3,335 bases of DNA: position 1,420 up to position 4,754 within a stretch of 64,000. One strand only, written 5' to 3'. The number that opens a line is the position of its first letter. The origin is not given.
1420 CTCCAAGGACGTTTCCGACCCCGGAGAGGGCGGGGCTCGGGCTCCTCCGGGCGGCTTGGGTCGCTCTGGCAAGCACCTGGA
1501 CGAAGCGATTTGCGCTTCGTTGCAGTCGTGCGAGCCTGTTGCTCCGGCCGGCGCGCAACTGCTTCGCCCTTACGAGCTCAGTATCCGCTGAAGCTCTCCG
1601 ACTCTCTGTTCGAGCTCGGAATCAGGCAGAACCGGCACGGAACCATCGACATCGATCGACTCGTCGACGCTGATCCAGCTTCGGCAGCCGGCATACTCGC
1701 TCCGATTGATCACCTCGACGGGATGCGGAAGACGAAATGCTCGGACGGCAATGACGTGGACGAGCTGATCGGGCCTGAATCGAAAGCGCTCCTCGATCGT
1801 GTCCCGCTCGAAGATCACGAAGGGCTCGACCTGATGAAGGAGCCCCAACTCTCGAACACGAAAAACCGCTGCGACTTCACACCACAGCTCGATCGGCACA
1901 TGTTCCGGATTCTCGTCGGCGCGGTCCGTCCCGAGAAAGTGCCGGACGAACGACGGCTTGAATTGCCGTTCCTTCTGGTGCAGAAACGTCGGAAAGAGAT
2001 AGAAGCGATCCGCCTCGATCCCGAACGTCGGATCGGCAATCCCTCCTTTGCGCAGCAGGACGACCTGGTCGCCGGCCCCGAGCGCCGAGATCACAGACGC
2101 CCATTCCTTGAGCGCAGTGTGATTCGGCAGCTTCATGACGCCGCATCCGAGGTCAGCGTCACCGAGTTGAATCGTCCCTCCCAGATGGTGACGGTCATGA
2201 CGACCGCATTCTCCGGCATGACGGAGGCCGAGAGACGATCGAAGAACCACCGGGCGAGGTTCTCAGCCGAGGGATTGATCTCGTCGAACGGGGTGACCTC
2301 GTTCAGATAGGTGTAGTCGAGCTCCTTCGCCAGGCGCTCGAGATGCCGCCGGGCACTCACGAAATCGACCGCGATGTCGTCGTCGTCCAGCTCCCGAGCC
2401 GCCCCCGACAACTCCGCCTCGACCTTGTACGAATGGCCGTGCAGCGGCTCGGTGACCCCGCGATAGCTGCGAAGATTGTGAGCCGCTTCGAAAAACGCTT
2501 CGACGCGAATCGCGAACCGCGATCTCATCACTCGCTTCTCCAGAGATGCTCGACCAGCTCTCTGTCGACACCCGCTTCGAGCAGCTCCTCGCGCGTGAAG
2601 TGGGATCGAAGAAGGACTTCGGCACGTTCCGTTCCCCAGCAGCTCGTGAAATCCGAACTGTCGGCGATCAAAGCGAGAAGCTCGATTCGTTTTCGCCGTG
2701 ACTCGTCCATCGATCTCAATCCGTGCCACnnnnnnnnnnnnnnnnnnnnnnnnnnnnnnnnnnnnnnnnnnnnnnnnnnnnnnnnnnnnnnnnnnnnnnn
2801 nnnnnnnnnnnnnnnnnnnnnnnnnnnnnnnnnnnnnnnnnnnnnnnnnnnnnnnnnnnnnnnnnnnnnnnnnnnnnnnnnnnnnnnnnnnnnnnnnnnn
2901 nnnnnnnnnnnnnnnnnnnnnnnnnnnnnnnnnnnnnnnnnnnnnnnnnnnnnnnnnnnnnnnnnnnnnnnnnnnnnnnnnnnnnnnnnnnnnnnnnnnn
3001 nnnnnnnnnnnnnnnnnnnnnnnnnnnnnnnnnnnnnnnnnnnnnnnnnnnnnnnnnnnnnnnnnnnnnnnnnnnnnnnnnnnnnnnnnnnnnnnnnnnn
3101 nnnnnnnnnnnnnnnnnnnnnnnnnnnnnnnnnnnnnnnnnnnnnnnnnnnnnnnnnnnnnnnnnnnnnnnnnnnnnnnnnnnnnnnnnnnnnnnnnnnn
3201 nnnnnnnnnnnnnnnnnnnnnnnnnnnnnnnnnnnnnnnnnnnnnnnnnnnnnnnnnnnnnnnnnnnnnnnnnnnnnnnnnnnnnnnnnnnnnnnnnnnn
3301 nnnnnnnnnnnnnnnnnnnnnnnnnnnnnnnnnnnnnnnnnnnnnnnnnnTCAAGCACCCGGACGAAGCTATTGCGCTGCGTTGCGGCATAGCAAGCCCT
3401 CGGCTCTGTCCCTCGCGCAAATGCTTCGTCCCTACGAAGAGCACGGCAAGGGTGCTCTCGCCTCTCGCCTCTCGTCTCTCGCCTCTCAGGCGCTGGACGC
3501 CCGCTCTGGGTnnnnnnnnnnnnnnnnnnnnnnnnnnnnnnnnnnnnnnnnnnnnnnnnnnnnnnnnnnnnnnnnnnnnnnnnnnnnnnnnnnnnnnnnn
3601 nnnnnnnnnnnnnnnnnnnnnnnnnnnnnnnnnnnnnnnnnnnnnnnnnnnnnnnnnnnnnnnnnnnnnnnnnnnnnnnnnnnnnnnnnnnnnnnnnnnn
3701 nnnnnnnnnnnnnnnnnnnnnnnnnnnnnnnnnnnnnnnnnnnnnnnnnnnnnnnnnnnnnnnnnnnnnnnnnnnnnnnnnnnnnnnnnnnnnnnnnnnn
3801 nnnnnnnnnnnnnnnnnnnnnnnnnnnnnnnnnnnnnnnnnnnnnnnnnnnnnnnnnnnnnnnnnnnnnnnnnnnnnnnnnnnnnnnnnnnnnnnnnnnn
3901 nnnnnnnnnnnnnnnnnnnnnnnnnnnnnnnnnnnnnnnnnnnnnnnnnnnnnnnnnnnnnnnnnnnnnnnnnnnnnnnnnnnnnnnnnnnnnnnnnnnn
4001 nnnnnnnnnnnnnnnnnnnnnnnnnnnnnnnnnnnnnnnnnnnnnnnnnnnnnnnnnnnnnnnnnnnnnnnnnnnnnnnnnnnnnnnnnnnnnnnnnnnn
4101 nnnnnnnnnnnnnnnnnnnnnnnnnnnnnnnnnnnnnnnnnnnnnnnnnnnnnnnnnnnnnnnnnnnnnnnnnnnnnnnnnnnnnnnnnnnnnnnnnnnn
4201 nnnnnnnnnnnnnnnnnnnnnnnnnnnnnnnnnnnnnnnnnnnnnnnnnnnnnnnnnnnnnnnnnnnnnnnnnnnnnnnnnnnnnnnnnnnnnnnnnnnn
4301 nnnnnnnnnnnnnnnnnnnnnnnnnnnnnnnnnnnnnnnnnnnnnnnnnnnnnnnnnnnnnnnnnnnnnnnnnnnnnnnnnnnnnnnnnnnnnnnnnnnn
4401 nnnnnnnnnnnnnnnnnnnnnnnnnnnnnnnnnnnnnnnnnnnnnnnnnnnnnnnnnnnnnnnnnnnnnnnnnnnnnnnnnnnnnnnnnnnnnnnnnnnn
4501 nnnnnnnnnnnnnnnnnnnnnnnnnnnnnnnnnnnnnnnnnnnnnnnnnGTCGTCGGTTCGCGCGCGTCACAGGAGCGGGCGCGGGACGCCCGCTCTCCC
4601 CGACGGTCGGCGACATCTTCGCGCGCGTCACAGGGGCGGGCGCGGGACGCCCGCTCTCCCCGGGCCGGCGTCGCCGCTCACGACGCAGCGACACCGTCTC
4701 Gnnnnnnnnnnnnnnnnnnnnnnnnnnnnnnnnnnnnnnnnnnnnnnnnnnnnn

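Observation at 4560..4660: Conserved GC hairpin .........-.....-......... recurs at 6 or more sites, preferentially between convergent gene ends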

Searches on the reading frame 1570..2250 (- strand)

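Call 30: search_protein_families(library=pfam, proteins=[window:1570-2250:-], max_evalue=0.01)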
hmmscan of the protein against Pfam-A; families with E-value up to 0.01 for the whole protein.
window:1570-2250:- (226 aa): 1 family
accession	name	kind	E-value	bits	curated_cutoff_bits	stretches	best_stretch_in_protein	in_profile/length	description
PF08819.17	DUF1802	-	4.1e-50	170.4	25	1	46-217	1-172/174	Domain of unknown function (DUF1802)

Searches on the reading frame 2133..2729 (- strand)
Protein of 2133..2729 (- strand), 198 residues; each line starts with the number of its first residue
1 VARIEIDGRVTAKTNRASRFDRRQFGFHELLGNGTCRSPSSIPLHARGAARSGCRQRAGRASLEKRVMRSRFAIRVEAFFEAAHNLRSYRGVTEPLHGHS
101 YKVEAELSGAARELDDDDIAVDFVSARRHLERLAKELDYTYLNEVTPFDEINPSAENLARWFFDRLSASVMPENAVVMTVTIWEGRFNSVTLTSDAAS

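Call 88: search_protein_families(library=pfam, proteins=[window:2133-2729:-], max_evalue=0.01)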
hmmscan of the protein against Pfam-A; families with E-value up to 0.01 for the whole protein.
window:2133-2729:- (198 aa): 1 family
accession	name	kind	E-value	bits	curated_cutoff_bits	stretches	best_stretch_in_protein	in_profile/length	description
PF01242.24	PTPS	-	1.9e-29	102.5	22.4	1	74-192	2-118/121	6-pyruvoyl tetrahydropterin synthase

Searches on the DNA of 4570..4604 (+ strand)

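Call 45: build_rna_model(alignment_id=A2, structure=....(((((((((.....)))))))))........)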
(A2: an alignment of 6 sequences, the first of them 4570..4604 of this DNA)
Model R1 built from alignment A2 (6 sequences, 35 columns); structure: as given.
model positions 35; base pairs 9; branch points 0; effective number of sequences 6; information 1.212 bits per position. Calibrated on 0.2 Mb of random sequence (short: E-values are rough).
structure used (alignment columns):
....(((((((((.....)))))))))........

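Call 46: search_with_rna_model(model_id=R1, source=window, filters=off, max_evalue=10, show_alignments=0)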
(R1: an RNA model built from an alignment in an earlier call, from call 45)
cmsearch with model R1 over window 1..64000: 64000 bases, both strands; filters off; matches with E-value up to 10: 21.
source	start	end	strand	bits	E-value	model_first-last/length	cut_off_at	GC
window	4570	4604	+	54.4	2.4e-10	1-35/35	no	0.8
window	4630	4664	+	54.1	2.9e-10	1-35/35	no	0.86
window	54259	54293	+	50.1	2.4e-09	1-35/35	no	0.71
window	51935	51969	-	48.6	5.4e-09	1-35/35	no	0.83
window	49523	49557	+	46.1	2.1e-08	1-35/35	no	0.86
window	4574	4596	-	13.5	0.71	5-27/35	no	0.87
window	63006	63039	+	12.6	1.1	1-35/35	no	0.76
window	1263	1298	+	12.5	1.2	1-35/35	no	0.75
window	42825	42841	-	11.7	1.8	8-24/35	no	0.82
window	58451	58461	-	11.6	1.9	11-21/35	no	0.91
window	28127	28159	+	11.3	2.3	1-35/35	no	0.73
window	50553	50597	-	10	4.6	1-35/35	no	0.76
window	27903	27927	-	9.9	4.7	1-35/35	no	0.68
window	62227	62262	+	9.7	5.4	1-35/35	no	0.69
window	51473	51490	+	9.6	5.6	1-35/35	no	0.72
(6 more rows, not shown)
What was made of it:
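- Checked: Covariance model R1 gives exactly five hits at 46-54 bits; the next best scores 13.5 bits (call 46).
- Five copies score 46-54 bits against a next-best of 13.5 (call 46).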

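Call 47: search_with_rna_model(model_id=R1, sources=[L026, L027, L028, L029, L030], filters=off, max_evalue=10)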
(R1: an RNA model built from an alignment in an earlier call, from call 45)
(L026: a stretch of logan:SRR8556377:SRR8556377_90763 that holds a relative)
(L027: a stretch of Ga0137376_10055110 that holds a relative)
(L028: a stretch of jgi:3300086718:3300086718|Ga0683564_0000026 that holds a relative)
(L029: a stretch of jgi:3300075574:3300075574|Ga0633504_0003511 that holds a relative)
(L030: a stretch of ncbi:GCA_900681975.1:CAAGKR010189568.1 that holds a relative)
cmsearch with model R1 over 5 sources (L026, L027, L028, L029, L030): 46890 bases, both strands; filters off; matches with E-value up to 10: 19.
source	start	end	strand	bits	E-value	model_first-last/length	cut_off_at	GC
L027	391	425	+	46.8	1e-08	1-35/35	no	0.8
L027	310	342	-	18.2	0.042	1-35/35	no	0.7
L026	1779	1789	-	11.6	1.4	11-21/35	no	0.91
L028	2326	2356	-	11.2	1.8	1-35/35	no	0.74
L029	1245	1275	-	11.2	1.8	1-35/35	no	0.74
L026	5555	5590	+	9.7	3.9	1-35/35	no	0.69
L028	21184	21223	+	9.3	4.8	1-35/35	no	0.65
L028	21524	21560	+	9.1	5.4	1-35/35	no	0.84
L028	984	1016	+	8.9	5.9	1-35/35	no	0.76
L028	17602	17642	-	8.7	6.7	1-35/35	no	0.76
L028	7384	7413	+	8.5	7.2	1-35/35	no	0.57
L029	6303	6332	+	8.5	7.2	1-35/35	no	0.57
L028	20235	20261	+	8.4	7.6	1-35/35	no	0.78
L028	1896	1933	+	8.4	7.9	1-35/35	no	0.76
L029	815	852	+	8.4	7.9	1-35/35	no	0.76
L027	343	357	-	8.3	8.2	8-24/35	no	0.87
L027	397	415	-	8.1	9.1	7-25/35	no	0.95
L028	7648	7678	-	7.9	10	1-35/35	no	0.68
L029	6567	6597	-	7.9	10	1-35/35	no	0.68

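Call 61: search_with_rna_model(model_id=R1, sources=[L032, L033, L034, L035, L036], filters=off, max_evalue=1, show_alignments=6)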
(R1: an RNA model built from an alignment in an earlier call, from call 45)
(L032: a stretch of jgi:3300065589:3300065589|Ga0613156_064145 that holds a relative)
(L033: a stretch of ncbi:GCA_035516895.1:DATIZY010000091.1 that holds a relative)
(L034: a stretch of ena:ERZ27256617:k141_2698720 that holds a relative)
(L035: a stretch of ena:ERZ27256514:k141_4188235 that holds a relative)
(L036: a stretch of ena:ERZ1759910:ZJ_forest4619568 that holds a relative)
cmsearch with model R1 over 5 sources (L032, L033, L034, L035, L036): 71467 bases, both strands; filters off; matches with E-value up to 1: 1.
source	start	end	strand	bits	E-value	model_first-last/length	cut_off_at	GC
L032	1505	1536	-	15.2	0.33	1-35/35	no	0.81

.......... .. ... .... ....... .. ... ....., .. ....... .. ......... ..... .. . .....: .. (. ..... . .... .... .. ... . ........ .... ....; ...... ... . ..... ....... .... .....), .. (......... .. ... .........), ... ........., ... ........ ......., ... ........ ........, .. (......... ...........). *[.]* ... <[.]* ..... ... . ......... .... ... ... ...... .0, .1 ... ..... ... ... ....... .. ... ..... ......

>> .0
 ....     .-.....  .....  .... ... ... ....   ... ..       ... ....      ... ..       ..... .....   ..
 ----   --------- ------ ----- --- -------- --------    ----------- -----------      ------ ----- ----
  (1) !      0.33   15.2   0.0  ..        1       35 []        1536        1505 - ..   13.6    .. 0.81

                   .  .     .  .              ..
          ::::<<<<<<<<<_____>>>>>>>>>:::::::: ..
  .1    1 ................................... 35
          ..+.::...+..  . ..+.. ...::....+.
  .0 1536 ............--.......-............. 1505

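Call 76: search_with_rna_model(model_id=R1, sources=[L037, L038, L039], filters=off, max_evalue=1)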
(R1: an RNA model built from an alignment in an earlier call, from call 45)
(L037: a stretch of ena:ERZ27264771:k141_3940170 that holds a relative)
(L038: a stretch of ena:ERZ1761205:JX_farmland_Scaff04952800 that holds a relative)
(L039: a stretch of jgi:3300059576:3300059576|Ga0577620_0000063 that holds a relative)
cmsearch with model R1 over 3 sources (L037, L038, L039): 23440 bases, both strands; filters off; matches with E-value up to 1: 5.
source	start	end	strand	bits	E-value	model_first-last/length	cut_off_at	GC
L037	58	90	-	20.7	0.0055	1-35/35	no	0.73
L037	218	240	+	20.2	0.0073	5-29/35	no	0.83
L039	11746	11776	+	13.3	0.29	1-35/35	no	0.71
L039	6149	6189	-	12.4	0.45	5-27/35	no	0.68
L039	12225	12250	-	11.1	0.93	1-35/35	no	0.81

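Call 94: search_with_rna_model(model_id=R1, sources=[L040], filters=off, max_evalue=1)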
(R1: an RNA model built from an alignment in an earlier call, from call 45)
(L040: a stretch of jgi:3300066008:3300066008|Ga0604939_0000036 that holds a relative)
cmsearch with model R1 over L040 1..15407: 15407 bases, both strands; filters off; matches with E-value up to 1: 3.
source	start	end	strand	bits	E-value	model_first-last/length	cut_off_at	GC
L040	6933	6965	+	18.7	0.01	1-35/35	no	0.76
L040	13308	13355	-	13.4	0.17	1-35/35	no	0.67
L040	11155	11175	+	10.8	0.72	1-35/35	no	0.81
